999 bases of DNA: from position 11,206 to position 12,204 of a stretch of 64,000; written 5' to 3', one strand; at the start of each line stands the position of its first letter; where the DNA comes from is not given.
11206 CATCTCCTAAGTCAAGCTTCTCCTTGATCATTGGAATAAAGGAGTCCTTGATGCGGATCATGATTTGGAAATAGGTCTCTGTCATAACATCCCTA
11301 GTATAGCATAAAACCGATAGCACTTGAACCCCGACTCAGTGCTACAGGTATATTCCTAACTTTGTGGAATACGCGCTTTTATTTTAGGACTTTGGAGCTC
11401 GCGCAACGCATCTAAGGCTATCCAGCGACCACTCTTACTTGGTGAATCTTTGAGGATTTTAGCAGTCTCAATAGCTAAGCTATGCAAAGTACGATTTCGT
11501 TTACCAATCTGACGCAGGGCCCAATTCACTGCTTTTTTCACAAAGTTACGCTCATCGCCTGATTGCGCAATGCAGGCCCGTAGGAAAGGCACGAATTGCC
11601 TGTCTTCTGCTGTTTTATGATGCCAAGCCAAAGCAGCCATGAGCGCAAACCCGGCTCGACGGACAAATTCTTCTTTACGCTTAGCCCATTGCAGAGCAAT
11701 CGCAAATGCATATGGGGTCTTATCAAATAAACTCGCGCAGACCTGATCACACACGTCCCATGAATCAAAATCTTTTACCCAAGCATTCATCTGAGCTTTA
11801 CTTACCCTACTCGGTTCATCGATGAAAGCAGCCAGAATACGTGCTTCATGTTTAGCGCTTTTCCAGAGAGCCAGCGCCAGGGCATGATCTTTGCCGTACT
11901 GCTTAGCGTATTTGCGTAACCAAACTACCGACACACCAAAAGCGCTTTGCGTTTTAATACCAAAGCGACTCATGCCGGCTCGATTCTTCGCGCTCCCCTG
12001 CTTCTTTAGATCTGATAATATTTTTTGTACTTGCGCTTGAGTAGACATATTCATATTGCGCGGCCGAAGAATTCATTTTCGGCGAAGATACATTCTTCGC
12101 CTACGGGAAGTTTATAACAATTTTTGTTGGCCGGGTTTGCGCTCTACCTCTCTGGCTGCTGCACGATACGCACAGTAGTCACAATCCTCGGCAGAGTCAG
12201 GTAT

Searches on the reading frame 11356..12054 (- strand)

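Call 14: search_protein_families(library=pfam, proteins=[window:11356-12054:-], max_evalue=0.0001)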
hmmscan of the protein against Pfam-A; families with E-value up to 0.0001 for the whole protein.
window:11356-12054:- (232 aa): 1 family
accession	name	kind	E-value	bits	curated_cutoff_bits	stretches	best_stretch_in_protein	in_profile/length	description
PF08713.17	DNA_alkylation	-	2.3e-33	116.1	21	1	13-199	2-198/213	DNA alkylation repair enzyme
